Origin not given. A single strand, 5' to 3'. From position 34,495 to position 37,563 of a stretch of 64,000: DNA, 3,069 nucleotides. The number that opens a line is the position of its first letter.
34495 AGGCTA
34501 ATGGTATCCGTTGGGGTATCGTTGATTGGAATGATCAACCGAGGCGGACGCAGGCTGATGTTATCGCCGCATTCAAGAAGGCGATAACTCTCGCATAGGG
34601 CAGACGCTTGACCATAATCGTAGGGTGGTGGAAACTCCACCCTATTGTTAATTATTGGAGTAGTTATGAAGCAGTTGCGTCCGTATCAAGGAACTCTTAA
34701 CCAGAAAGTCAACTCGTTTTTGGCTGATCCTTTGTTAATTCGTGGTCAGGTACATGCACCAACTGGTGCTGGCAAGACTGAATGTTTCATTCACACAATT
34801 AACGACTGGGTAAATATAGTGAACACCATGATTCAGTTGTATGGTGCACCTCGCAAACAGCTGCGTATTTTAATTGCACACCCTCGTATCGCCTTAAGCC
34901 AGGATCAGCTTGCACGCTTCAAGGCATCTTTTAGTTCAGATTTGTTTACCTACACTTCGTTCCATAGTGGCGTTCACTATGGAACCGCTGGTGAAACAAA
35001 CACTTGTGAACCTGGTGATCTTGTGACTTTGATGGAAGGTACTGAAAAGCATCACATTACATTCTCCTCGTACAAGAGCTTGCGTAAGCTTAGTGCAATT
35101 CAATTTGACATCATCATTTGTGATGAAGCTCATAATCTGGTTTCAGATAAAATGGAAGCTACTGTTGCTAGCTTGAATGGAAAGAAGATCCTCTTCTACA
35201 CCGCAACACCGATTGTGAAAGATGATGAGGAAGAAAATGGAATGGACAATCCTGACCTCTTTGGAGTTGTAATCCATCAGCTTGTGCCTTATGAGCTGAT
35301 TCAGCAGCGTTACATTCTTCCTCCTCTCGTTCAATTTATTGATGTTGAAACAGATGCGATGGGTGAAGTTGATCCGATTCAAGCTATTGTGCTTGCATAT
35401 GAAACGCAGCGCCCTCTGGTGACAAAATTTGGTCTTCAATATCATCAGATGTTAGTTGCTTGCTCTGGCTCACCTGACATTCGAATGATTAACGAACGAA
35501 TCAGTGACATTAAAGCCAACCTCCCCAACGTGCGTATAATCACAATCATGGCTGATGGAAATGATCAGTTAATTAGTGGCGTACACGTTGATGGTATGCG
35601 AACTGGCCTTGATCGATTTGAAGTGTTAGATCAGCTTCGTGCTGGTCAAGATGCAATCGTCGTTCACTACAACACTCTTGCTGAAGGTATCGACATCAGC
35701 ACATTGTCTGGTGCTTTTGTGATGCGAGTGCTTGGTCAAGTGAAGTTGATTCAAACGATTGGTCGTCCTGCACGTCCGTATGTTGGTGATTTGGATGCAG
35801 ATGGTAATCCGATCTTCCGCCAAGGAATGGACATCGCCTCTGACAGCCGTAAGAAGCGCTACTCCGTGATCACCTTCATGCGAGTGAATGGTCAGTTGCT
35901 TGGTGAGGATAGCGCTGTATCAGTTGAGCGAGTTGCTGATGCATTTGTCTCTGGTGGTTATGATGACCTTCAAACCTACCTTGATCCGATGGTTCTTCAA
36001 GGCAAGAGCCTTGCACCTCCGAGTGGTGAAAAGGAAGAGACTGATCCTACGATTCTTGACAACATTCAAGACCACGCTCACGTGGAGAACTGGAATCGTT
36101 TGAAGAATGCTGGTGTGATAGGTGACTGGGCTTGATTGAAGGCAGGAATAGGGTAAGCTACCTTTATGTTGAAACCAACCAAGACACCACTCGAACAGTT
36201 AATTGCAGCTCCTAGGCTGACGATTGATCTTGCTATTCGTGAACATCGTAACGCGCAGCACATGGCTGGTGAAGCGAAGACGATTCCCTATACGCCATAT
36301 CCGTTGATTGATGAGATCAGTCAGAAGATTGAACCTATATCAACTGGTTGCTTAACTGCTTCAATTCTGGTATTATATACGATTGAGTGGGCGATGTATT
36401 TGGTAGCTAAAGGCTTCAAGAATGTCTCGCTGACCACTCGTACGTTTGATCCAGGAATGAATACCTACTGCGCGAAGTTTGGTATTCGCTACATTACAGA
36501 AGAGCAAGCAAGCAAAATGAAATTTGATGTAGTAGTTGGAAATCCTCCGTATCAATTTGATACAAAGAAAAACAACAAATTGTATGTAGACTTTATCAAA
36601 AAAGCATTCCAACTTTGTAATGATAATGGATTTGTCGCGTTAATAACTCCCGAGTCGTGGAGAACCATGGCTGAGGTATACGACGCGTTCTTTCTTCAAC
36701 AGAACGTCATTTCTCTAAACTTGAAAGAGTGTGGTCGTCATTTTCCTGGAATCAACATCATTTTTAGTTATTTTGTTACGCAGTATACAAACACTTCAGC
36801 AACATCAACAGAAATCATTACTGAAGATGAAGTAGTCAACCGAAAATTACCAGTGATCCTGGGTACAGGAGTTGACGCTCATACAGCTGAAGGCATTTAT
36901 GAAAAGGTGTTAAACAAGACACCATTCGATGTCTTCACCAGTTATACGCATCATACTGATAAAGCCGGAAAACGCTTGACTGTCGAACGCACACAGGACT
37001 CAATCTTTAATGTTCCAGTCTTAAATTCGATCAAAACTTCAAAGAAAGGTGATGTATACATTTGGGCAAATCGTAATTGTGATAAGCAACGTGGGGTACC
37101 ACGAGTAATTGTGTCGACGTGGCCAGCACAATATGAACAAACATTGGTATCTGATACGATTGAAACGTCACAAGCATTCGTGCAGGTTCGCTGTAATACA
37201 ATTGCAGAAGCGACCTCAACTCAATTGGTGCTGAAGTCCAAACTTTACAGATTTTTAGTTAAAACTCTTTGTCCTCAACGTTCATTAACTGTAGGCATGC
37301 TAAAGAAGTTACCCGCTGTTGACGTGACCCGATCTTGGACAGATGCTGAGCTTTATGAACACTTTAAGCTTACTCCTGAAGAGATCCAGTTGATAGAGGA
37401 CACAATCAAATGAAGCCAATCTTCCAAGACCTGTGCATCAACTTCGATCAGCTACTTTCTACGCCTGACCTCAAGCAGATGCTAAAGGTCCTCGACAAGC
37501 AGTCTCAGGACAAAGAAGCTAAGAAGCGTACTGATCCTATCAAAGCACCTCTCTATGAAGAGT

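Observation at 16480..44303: One ~45-aa 'AGASTYY' helical module grafted onto the C-termini of six unrelated proteins (7 copies)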

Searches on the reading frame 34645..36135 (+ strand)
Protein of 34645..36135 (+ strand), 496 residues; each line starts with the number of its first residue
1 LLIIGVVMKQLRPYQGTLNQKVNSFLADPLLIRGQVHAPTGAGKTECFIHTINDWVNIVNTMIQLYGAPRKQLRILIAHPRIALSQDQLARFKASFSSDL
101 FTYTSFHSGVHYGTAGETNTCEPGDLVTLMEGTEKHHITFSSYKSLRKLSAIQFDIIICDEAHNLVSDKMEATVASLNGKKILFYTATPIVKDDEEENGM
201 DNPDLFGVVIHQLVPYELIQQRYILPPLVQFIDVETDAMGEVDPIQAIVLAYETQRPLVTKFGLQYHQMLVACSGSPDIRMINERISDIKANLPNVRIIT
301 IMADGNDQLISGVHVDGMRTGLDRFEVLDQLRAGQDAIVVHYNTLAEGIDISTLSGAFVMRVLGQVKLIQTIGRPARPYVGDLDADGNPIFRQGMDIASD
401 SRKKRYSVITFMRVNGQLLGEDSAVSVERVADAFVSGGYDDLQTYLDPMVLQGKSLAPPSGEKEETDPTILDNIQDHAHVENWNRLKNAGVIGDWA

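Call 10: search_dna_similar(query=window:34645-36135:+, collection=phages, mode=protein, max_rows=15)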
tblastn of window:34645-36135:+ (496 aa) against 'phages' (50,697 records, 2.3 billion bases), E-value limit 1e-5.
Records with a match: 353; places in all: 370; records where one place covers at least 80% of the query: 94.
Best place of each record, by identity: <60% 353.
By first word of the organism name: Synechococcus 291; Cyanophage 37; Prochlorococcus 16; Marine 5; Betalipothrixvirus 4.
By host as written in the record: - 128; Synechococcus 86; Synechococcus sp. 26; Synechococcus sp. WH7803 18; Synechococcus sp. WH8102 17; Synechococcus sp. WH 7803 14; Synechococcus sp. MW02 10; Synechococcus sp. WH8109 4; and 22 more.
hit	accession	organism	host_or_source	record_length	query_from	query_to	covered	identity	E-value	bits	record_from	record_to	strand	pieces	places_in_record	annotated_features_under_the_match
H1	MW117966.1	Synechococcus phage S-H9-1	Synechococcus sp. MW02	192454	11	437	86%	29.3%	1e-20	102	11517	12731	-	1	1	DNA helicase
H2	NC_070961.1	Synechococcus phage S-H9-1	Synechococcus sp. MW02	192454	11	437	86%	29.3%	1e-20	102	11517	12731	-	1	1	DNA helicase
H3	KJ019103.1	Synechococcus phage ACG-2014f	-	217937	11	394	77%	29.8%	9e-21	102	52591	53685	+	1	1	helicase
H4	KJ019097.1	Synechococcus phage ACG-2014f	-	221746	11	402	79%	29.0%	6e-20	100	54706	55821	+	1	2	helicase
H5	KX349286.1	Synechococcus phage S-RIM8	Synechococcus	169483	10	437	86%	26.4%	2e-11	73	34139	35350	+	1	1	helicase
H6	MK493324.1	Synechococcus phage S-RIM8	Synechococcus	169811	10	437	86%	26.4%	2e-11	73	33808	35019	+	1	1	helicase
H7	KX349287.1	Synechococcus phage S-RIM8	Synechococcus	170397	10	437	86%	26.4%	2e-11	73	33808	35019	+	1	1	helicase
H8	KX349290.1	Synechococcus phage S-RIM8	Synechococcus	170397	10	437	86%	26.4%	2e-11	73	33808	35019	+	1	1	helicase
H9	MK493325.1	Synechococcus phage S-RIM8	Synechococcus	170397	10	437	86%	26.4%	2e-11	73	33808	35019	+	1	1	helicase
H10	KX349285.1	Synechococcus phage S-RIM8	Synechococcus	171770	10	437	86%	26.4%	2e-11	73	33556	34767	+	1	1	helicase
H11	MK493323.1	Synechococcus phage S-RIM8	Synechococcus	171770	10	437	86%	26.4%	2e-11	73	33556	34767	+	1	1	helicase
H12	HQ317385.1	Synechococcus phage S-RIM8 A.HR5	Synechococcus sp. WH7803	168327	10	437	86%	26.4%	2e-11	73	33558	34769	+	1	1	helicase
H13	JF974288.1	Synechococcus phage S-RIM8 A.HR1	Synechococcus sp. WH7803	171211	10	437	86%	26.4%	2e-11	73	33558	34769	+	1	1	helicase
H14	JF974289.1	Synechococcus phage S-RIM8 A.HR3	Synechococcus sp. WH7803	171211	10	437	86%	26.4%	2e-11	73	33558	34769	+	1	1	helicase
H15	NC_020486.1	Synechococcus phage S-RIM8 A.HR1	Synechococcus sp. WH7803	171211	10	437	86%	26.4%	2e-11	73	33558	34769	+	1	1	helicase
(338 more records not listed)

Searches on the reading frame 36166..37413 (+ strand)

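Call 15: search_protein_families(library=pfam, proteins=[window:36166-37413:+], max_evalue=0.001)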
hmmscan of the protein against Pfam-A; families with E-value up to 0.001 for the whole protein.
window:36166-37413:+ (415 aa): 2 families
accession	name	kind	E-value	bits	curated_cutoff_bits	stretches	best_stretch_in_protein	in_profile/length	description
PF07669.17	Eco57I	-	9.3e-15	55.6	25.3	1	115-182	70-159/171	Eco57I restriction-modification methylase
PF05175.20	MTS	-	0.0001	22.4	23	1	113-165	92-144/170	Methyltransferase small domain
